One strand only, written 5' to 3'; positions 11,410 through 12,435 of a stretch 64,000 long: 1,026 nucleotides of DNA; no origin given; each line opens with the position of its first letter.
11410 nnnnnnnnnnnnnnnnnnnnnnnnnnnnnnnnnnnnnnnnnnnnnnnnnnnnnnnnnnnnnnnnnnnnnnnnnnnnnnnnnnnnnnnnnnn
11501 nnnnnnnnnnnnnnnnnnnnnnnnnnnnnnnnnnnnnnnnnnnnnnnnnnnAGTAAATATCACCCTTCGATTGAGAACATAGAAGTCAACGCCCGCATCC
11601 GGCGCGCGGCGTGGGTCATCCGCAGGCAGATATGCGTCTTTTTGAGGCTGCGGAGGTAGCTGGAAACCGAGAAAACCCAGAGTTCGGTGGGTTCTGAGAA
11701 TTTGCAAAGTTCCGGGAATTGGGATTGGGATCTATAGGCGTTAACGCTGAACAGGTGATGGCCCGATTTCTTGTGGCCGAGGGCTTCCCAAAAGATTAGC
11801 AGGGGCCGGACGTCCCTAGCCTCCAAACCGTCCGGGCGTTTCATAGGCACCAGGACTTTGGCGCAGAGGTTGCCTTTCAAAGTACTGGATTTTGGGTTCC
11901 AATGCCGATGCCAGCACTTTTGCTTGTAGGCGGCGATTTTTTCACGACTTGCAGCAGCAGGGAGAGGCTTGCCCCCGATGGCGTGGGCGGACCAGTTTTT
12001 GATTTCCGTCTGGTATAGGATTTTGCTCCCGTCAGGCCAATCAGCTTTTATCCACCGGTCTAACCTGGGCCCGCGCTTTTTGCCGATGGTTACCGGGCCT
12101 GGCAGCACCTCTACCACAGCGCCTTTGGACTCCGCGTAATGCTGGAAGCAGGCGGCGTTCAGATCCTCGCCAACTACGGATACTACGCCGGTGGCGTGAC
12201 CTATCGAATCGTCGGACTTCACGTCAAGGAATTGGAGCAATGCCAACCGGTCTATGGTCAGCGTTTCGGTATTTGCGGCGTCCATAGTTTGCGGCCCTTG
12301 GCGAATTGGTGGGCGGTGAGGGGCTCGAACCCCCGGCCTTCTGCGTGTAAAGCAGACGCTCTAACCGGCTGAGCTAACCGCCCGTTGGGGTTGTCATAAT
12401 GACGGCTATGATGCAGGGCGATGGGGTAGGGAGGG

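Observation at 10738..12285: Low-GC two-gene cassette (PD-(D/E)xK-like plus DUF429-like RNase H-fold) inserted directly downstream of tRNA-Val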

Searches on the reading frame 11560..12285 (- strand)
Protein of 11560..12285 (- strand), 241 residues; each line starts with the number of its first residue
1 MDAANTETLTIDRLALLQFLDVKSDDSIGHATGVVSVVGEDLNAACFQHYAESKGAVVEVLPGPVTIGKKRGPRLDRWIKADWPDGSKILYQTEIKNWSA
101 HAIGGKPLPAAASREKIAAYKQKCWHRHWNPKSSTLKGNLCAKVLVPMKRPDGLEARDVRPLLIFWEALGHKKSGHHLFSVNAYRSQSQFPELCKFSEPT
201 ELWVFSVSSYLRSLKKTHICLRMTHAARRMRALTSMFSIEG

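Call 5: search_protein_families(library=pfam, proteins=[window:11560-12285:-], max_evalue=1)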
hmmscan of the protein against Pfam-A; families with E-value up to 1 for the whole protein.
window:11560-12285:- (241 aa): 1 family
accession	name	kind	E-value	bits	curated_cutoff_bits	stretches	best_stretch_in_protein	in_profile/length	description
PF19501.5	PcRGLX_1st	-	0.023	15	22.1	1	72-106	45-71/83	PcRGLX-like N-terminal RIFT barrel domain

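Call 6: search_protein_families(library=padloc, proteins=[window:11560-12285:-], max_evalue=1)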
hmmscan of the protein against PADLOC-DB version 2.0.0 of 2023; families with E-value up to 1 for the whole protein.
window:11560-12285:- (241 aa): 0 families

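Call 7: search_protein_families(library=ncbifam, proteins=[window:11560-12285:-], max_evalue=1)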
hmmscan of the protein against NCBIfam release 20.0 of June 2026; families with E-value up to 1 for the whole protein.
window:11560-12285:- (241 aa): 0 families

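Call 8: find_homologous_proteins(query=window:11560-12285:-)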
Query window:11560-12285:- (241 aa): 343 proteins with E <= 0.001 among 800 candidates; the best 120 are listed.
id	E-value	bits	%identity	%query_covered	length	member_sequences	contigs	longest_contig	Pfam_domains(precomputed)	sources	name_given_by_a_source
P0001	1.4e-144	498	90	100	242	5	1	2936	-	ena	-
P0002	7.8e-141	485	91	99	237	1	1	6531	-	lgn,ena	-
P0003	2.0e-116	405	78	100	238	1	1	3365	-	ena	-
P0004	4.5e-112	391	75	98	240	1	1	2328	-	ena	-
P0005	6.4e-112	391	75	99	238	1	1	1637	-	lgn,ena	-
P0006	3.6e-110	385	73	100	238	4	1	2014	-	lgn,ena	-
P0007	2.4e-108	379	74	100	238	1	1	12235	-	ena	-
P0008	2.1e-106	373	72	100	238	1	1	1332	-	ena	-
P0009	1.1e-96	341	74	85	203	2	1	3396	-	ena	-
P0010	1.1e-94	334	65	98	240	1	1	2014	-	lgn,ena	-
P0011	3.7e-93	329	68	98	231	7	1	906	-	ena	-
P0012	6.5e-89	315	62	98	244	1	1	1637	-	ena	-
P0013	1.9e-88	314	62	98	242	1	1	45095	-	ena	-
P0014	2.3e-88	314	62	100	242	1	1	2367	-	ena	-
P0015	1.8e-86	307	60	100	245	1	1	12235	-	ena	-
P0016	1.9e-81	291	59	100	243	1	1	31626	-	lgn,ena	-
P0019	2.6e-72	261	57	98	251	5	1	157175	-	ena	-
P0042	5.0e-66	240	50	98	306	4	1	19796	-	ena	-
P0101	5.2e-58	214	49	93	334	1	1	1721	-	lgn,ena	-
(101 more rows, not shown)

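Call 10: find_related_loci(query=A1, collection=genome_contigs, flank=8000)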
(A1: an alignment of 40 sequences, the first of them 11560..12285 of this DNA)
Query A1 (241 aa) in genome_contigs; peptide patterns used: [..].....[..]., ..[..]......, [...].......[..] (x = any residue, [..] = any of these).
94 stretches matched a pattern; 63 encode a relative of the query (tblastn E <= 1e-3); 62 distinct loci.
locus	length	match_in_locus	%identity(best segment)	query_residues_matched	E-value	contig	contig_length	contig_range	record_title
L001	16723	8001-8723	57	3-237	7e-77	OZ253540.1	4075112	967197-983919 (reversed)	MAG: Dehalococcoidia bacterium isolate 12151d70-3c61-4942-ab7c-45b58ecc7731 genome assembly, chromosome: 1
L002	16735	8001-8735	53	2-237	2e-74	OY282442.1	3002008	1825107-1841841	MAG: uncultured Dehalococcoidia bacterium genome assembly, chromosome: 1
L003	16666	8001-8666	54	8-237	3e-74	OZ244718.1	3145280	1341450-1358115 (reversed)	MAG: Dehalococcoidia bacterium isolate 64a180b2-7017-4824-b5be-e5f766f304e8 genome assembly, chromosome: 1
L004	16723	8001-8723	53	1-238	2e-72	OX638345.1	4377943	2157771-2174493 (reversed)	MAG: uncultured Dehalococcoidia bacterium isolate 64bd3295-a2ac-4bb0-a587-f708157bf7f0 genome assembly, chromosome: 1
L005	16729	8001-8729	50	2-241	7e-72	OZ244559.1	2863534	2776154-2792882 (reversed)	MAG: Dehalococcoidia bacterium isolate 59ee8d7c-4f04-4942-b4cb-4e6b98ad6235 genome assembly, chromosome: 1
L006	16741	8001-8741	51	3-239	1e-70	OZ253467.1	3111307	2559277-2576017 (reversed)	MAG: Dehalococcoidia bacterium isolate 6fb9eebd-b222-4681-b7e3-abaa52723ab8 genome assembly, chromosome: 1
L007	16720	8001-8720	51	3-239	4e-70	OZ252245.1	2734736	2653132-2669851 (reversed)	MAG: Dehalococcoidia bacterium isolate fb20be2c-8140-4140-b1fe-3b9480cc7f3d genome assembly, chromosome: 1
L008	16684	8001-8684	48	9-238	9e-66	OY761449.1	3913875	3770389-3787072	MAG: Dehalococcoidia bacterium isolate 8faaec51-6d46-4fc3-9050-60b85d5760d4 genome assembly, chromosome: 1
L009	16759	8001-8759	48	4-237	1e-65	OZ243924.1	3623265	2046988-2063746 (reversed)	MAG: Dehalococcoidia bacterium isolate 8ae34c4e-956f-4af6-a887-bf289f41e209 genome assembly, chromosome: 1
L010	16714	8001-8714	49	9-237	1e-65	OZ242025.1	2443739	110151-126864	MAG: Dehalococcoidia bacterium isolate 154789fe-1cbe-4e12-9e25-a4d867c0b0dd genome assembly, chromosome: 1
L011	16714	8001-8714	47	2-239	2e-64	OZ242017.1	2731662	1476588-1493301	MAG: Dehalococcoidia bacterium isolate 79033009-71bc-4738-9767-b53c0ebe850b genome assembly, chromosome: 1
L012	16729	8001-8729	48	9-240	1e-62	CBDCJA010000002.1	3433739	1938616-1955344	MAG: Dehalococcoidia bacterium isolate 74759a26-e43e-47b4-bd7b-8cfaae66933d genome assembly, contig: contig_2, whole gen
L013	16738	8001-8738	48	9-237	4e-62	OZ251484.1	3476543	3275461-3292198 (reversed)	MAG: Dehalococcoidia bacterium isolate ef173376-b59c-4e26-81a4-37713676cc5d genome assembly, chromosome: 1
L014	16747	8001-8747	46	1-239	1e-61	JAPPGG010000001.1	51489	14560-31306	MAG: Chloroflexota bacterium isolate RHO1_bin_4 NODE_1412_length_51489_cov_33.120212, whole genome shotgun sequence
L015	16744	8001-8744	48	4-239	4e-61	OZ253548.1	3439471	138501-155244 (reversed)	MAG: Dehalococcoidia bacterium isolate 601e0476-adb4-49b6-be5a-42d8628e722d genome assembly, chromosome: 1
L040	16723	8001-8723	56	1-238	4e-76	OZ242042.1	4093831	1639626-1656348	MAG: Dehalococcoidia bacterium isolate f9cecd87-683c-406e-b8e3-528e430a091d genome assembly, chromosome: 1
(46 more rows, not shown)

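Call 13: find_encoding_contigs(protein=P0002, flank=6000, max_places=4)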
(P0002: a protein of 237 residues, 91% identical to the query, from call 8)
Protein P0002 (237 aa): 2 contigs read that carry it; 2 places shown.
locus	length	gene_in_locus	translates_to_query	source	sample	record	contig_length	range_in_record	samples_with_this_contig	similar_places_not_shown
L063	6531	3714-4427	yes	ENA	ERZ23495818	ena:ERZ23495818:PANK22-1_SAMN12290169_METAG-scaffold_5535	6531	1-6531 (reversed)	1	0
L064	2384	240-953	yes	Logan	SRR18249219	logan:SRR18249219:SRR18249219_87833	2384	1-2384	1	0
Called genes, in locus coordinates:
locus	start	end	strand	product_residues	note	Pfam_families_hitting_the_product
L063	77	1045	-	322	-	PF00294:PfkB, PF08543:Phos_pyr_kin (weak)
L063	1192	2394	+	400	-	PF02515:CoA_transf_3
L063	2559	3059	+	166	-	PF01243:PNPOx_N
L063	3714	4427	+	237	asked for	-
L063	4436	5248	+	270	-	PF04250:DUF429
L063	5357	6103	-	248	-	PF00561:Abhydrolase_1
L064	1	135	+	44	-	?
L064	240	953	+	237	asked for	-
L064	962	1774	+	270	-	PF04250:DUF429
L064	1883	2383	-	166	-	?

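Call 14: find_encoding_contigs(protein=P0007, flank=8000, max_places=4)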
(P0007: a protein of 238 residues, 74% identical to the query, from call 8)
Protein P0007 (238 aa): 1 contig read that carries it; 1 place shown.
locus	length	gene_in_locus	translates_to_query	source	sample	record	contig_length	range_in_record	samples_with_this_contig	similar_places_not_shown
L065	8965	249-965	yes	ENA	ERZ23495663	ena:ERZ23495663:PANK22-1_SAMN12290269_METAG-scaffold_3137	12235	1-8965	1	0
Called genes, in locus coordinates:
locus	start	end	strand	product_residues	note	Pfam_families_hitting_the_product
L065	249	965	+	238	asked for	-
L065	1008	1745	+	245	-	-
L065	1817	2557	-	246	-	PF00561:Abhydrolase_1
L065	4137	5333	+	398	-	PF13439:Glyco_transf_4, PF13579:Glyco_trans_4_4, PF20706:GT4-conflict, PF00534:Glycos_transf_1, PF13692:Glyco_trans_1_4, PF13524:Glyco_trans_1_2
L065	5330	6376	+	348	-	PF04321:RmlD_sub_bind, PF01073:3Beta_HSD, PF01370:Epimerase, PF02719:Polysacc_synt_2 (faint), PF16363:GDP_Man_Dehyd, PF07993:NAD_binding_4 (weak)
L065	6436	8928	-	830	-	-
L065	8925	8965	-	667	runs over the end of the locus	-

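Call 30: predict_structure(alignment_id=A1)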
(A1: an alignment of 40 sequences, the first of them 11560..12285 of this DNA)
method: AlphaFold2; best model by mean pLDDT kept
length: 241 residues; sequences in the alignment: 40
mean_pLDDT: 87.7   pTM: 0.88
mean pLDDT of the five models: 87.7, 85.2, 84.0, 81.5, 79.5
residues with pLDDT >= 90: 134; 70-90: 89; 50-70: 13; < 50: 5
segments of 3 or more residues with pLDDT < 50: 1-4
pLDDT, mean of each block of 10 residues (from residue 1): 67 93 81 88 97 97 85 88 98 92 84 90 90 86 89 94 93 84 80 70 95 95 92 80 48
secondary structure, 60 per line:
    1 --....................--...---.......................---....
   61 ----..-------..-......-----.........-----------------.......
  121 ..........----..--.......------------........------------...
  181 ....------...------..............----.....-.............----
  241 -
elements in order: H3-7 E8-12 H13-22 H31-53 E57-60 E77-82 E88-96 H114-128 H139-145 E158-165 E178-184 E200-206 H207-213 E218-222 H224-236

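Call 37: search_solved_structures(query=A1, max_evalue=10)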
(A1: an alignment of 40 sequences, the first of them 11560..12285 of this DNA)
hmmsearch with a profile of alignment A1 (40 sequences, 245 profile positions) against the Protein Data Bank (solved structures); distinct sequences matched with E-value up to 10: 4.
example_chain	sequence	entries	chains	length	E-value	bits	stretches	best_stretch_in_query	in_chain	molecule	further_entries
6jrp_A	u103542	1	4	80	0.22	14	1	143-200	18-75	Protein capicua homolog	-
7m5w_A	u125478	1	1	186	0.24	13.8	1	143-219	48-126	Protein capicua homolog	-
3brh_A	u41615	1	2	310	0.41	13.1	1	69-104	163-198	Tyrosine-protein phosphatase non-receptor type 22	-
4tps_B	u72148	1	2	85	0.84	12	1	76-125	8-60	Chromosomal replication initiator protein DnaA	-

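Call 49: search_protein_families(library=pfam, alignment_id=A4, max_evalue=0.00001)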
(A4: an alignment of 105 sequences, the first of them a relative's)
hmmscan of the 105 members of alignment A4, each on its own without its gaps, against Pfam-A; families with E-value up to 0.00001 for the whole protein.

A. member 1, L001:7584-7904:+ (107 aa): 0 families

B. families by the number of members that match (of 105 scanned): 80 families (the first 25 are shown)
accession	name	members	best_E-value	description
PF01936.24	NYN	3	2.6e-24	NYN domain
PF01019.26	G_glu_transpept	2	2.7e-114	Gamma-glutamyltranspeptidase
PF22422.2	MGH1-like_GH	2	3.9e-85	Mannosylglycerate hydrolase MGH1-like glycoside hydrolase domain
PF00496.27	SBP_bac_5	2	1.4e-54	Bacterial extracellular solute-binding proteins, family 5 Middle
PF01555.25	N6_N4_Mtase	2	5.3e-48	DNA methylase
PF15902.12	Sortilin-Vps10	2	3.3e-31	Sortilin, neurotensin receptor 3,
PF01408.29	GFO_IDH_MocA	2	1.3e-23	Oxidoreductase family, NAD-binding Rossmann fold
PF01609.27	DDE_Tnp_1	2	2.6e-18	Transposase DDE domain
PF22725.1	GFO_IDH_MocA_C3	2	4e-15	GFO/IDH/MocA C-terminal domain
PF03200.22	Glyco_hydro_63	2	1.4e-14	Glycosyl hydrolase family 63 C-terminal domain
PF02012.26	BNR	2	7.7e-13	BNR/Asp-box repeat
PF01966.28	HD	2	2.1e-11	HD domain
PF01204.24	Trehalase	2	6.1e-11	Trehalase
PF13088.12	BNR_2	2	6.8e-08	BNR repeat-like domain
PF01964.24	ThiC_Rad_SAM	1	1.4e-194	Radical SAM ThiC family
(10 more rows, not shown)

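Call 50: search_protein_families(library=padloc, alignment_id=A4, max_evalue=0.00001)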
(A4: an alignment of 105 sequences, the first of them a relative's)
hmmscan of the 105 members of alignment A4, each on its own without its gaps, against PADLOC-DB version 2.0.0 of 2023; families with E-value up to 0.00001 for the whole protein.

A. member 1, L001:7584-7904:+ (107 aa): 0 families

B. families by the number of members that match (of 105 scanned): 185 families (the first 25 are shown)
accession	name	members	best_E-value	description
PDLC03714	oMTase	2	5.7e-76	orphan methyltransferase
PDLC03350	MTase_II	2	6.6e-62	Type II methyltransferase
PDLC03353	MTase_II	2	9.2e-59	Type II methyltransferase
PDLC03387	MTase_II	2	2.4e-43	Type II methyltransferase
PDLC03371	MTase_II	2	8.4e-42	Type II methyltransferase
PDLC03299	MTase_II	2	3.1e-36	Type II methyltransferase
PDLC03216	MTase_II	2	6.4e-33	Type II methyltransferase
PDLC03230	MTase_II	2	3.6e-28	Type II methyltransferase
PDLC03738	oMTase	2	6.1e-28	orphan methyltransferase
PDLC03259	MTase_II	2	1.5e-27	Type II methyltransferase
PDLC03283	MTase_II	2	2.6e-25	Type II methyltransferase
PDLC03260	MTase_II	2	1.9e-24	Type II methyltransferase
PDLC03305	MTase_II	2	6.9e-24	Type II methyltransferase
PDLC03246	MTase_II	2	4.1e-23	Type II methyltransferase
PDLC03252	MTase_II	2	6.2e-23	Type II methyltransferase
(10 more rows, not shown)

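Call 58: fold_search(model_id=the predicted structure, library=viral)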
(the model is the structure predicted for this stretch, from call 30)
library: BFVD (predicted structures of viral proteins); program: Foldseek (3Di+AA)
matches with E <= 10: 761; with E <= 0.001: 0
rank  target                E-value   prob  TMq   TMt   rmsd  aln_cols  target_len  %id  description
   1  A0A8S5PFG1            1.5e-02  0.54  0.22  0.15   9.9       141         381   13  Antitoxin [Siphoviridae sp. ctvNP11]
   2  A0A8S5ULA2            1.6e-02  0.89  0.19  0.34  11.7       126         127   13  Nuclease [Siphoviridae sp. ctICF6]
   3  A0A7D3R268            2.8e-02  0.84  0.29  0.43   8.5       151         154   10  Uncharacterized protein [Fadolivirus FV1/VV64]
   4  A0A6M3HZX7            4.4e-02  0.51  0.15  0.27   5.1        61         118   24  (no name in the UniProt tables at hand)
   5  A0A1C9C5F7            4.7e-02  0.47  0.19  0.13   6.3        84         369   13  C2H2-type domain-containing protein [Heterosigma akashiwo virus 01]
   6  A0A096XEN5            5.3e-02  0.47  0.20  0.32  11.9       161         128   13  Uncharacterized protein [Escherichia phage phi191]
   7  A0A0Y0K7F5            6.0e-02  0.23  0.21  0.28  10.2       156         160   10  PD-(D/E)XK endonuclease-like domain-containing protein [Glossina hytrovirus (isolate Glossina pallidipes/Ethiopia/Seibersdorf/-)]
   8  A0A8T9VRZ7            6.4e-02  0.38  0.20  0.26  10.7       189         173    4  (no name in the UniProt tables at hand)
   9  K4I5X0                6.4e-02  0.35  0.28  0.31  13.2       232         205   12  Uncharacterized protein [Salmonella phage STML-198]
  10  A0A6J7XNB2            6.8e-02  0.54  0.18  0.15   4.7        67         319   19  Phage-type endonuclease [uncultured Caudovirales phage]
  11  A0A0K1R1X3            6.8e-02  0.28  0.19  0.15   9.8       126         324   13  Nuclear protein UL24 [Testudinid alphaherpesvirus 3]
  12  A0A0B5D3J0            7.8e-02  0.80  0.14  0.10   2.2        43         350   23  ORF20 [macacine gammaherpesvirus 12]
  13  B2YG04                7.8e-02  0.38  0.25  0.33  10.7       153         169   15  PD-(D/E)XK endonuclease-like domain-containing protein [Musca hytrovirus(isolate Musca domestica/United States/Boucias/-)]
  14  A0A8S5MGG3            8.3e-02  0.33  0.17  0.18   7.9        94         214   12  Holliday junction resolvase RecU [Siphoviridae sp. ctGFb30]
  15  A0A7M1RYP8            8.8e-02  0.11  0.13  0.08  15.7       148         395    9  PD-(D/E)XK endonuclease-like domain-containing protein [uncultured phage cr126_1]
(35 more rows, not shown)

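Call 61: search_protein_families(library=pfam, proteins=[L001:8787-10586:+, L004:8757-9068:+, L004:9139-10140:+, L040:8745-9065:+, L040:9230-10177:+, L001:12466-13413:+], max_evalue=0.001)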
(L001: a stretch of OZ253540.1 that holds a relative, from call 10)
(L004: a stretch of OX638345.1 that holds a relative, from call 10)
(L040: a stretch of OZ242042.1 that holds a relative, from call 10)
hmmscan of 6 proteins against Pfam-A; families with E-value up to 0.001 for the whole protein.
L001:8787-10586:+ (600 aa): 1 family
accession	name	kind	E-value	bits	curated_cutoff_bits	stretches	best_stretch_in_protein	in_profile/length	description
PF01019.26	G_glu_transpept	-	2.7e-114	383.2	27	1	45-593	2-510/512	Gamma-glutamyltranspeptidase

L004:8757-9068:+ (104 aa): 0 families

L004:9139-10140:+ (334 aa): 1 family
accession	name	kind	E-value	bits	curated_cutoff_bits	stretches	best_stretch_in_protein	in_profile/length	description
PF09754.15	PAC2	-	9.9e-10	39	25.8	1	47-269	9-204/215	PAC2 family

L040:8745-9065:+ (107 aa): 0 families

L040:9230-10177:+ (316 aa): 1 family
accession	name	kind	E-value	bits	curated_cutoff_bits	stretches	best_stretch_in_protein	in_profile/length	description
PF09754.15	PAC2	-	4.1e-09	37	25.8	1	29-250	9-203/215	PAC2 family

L001:12466-13413:+ (316 aa): 1 family
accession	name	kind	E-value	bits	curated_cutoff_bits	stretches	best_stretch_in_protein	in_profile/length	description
PF09754.15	PAC2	-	1.5e-08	35.1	25.8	1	29-253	9-206/215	PAC2 family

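Call 62: search_protein_families(library=padloc, proteins=[L001:8787-10586:+, L004:8757-9068:+, L004:9139-10140:+, L040:8745-9065:+, L040:9230-10177:+, L001:12466-13413:+], max_evalue=0.001)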
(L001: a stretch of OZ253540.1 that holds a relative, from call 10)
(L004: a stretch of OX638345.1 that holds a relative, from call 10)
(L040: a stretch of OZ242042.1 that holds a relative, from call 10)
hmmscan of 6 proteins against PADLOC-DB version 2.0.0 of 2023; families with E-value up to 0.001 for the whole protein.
L001:8787-10586:+ (600 aa): 0 families

L004:8757-9068:+ (104 aa): 0 families

L004:9139-10140:+ (334 aa): 0 families

L040:8745-9065:+ (107 aa): 0 families

L040:9230-10177:+ (316 aa): 0 families

L001:12466-13413:+ (316 aa): 0 families
